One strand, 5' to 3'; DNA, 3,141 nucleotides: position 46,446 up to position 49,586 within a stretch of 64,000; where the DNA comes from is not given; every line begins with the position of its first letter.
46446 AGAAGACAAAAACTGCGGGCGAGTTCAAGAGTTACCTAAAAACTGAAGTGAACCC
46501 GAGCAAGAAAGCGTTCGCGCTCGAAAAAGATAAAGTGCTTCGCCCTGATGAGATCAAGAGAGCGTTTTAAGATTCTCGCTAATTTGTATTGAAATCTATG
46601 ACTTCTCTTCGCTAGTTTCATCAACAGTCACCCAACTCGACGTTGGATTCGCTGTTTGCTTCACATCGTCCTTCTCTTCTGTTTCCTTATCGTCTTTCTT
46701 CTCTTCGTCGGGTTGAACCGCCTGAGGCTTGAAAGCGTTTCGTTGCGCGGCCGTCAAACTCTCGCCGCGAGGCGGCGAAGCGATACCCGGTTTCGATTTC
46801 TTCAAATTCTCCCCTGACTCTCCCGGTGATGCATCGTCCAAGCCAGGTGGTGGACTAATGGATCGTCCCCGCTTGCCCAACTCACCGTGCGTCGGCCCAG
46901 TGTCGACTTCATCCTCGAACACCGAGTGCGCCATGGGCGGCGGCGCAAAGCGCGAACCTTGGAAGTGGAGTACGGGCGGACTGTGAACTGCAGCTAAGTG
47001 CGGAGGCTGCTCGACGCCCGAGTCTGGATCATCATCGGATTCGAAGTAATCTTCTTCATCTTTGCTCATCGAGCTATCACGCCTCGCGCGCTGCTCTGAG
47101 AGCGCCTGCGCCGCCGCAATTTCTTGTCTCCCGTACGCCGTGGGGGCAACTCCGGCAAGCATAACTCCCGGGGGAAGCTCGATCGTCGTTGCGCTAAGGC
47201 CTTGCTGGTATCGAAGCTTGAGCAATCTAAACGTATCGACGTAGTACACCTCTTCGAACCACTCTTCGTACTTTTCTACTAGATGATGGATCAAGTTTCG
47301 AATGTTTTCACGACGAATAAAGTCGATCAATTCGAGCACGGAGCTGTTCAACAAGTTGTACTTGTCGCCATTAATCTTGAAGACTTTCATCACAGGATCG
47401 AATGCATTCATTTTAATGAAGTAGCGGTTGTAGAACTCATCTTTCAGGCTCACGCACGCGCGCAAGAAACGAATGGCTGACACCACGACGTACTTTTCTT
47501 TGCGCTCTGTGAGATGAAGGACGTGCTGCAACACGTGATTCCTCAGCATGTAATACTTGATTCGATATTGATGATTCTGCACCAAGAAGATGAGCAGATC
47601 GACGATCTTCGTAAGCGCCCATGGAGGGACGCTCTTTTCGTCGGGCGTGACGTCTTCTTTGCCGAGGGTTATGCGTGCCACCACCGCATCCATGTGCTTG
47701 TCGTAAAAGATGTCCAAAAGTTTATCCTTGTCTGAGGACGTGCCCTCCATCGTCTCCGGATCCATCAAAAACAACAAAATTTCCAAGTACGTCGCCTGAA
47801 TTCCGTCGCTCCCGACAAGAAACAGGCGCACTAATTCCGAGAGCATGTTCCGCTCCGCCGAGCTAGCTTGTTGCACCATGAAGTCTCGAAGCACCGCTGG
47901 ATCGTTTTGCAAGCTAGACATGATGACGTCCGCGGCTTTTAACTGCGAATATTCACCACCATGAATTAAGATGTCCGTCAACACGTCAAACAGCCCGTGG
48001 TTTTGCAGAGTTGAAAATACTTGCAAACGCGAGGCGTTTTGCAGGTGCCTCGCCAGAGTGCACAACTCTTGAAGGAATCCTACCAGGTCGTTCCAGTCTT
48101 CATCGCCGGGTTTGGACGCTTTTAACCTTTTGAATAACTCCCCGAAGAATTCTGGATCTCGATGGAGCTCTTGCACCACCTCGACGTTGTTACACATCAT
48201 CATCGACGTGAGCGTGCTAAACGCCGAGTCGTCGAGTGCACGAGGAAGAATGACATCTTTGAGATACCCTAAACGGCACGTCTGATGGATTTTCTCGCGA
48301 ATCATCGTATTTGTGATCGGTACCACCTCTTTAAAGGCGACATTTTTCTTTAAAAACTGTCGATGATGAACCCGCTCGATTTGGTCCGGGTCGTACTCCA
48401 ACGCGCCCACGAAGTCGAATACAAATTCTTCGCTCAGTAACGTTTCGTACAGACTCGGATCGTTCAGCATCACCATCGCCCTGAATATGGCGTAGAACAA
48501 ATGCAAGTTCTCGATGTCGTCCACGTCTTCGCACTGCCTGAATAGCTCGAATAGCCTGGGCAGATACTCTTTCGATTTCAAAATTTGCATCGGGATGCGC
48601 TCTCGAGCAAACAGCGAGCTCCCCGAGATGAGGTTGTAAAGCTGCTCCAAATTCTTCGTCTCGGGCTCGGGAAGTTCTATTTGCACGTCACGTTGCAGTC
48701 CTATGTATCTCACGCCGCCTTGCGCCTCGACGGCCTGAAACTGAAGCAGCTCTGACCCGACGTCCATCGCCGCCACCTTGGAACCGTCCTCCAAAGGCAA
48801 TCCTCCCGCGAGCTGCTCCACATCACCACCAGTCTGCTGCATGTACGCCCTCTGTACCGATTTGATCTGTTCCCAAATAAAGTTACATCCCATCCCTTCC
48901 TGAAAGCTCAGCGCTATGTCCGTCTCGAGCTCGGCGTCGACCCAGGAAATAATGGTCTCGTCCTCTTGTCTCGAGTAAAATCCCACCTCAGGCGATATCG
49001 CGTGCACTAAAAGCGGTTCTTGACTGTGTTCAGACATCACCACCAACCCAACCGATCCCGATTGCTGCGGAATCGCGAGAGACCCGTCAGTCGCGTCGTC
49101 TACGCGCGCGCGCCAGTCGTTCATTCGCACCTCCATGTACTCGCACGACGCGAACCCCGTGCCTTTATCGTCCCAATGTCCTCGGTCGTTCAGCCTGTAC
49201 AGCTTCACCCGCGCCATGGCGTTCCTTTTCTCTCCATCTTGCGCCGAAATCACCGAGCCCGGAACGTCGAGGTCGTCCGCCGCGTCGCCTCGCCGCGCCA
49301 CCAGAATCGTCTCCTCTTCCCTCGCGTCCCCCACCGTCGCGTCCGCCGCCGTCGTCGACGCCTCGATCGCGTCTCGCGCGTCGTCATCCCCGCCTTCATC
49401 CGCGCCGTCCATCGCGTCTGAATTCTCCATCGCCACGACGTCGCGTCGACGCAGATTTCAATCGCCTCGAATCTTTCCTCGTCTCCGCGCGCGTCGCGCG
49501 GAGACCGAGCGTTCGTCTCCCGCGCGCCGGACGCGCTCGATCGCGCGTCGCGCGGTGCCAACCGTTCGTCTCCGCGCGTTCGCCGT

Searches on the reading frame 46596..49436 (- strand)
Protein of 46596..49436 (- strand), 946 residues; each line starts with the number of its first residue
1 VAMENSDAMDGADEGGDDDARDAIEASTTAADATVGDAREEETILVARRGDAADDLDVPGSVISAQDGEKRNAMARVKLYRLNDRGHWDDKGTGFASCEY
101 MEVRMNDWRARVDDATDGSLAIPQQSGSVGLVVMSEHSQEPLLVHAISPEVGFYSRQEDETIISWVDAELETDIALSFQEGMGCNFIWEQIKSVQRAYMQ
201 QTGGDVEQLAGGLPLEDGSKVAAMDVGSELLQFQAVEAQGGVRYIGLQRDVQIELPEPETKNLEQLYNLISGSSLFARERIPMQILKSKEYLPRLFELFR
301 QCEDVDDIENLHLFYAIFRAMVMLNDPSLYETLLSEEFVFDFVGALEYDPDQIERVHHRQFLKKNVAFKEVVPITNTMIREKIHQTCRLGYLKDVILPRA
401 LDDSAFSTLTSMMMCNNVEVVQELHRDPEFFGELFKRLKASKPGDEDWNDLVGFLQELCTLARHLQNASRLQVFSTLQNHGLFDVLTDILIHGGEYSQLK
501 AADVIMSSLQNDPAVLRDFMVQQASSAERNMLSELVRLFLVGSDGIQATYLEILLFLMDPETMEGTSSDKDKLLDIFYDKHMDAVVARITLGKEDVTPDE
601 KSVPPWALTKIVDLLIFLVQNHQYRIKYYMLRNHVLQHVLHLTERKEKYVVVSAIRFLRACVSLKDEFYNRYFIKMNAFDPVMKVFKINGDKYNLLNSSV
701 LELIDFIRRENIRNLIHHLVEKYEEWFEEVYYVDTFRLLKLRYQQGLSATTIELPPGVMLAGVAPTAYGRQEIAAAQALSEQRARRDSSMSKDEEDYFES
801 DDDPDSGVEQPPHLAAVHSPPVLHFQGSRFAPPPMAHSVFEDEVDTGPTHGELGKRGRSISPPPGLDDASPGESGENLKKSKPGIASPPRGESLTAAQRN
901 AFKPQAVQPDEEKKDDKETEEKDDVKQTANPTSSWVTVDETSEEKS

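Call 73: search_protein_families(library=pfam, proteins=[window:46596-49436:-], max_evalue=0.00001)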
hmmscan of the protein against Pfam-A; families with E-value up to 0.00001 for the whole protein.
window:46596-49436:- (946 aa): 2 families
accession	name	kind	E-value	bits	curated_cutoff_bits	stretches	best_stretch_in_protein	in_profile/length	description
PF04802.21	PP4R3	-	1.5e-147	492.7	27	1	273-745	11-497/497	Phosphatase 4 regulatory subunit 3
PF22972.2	EVH1_PP4R3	-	2e-10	41.2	27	1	101-198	7-98/100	EVH1-like domain in PP4R3 protein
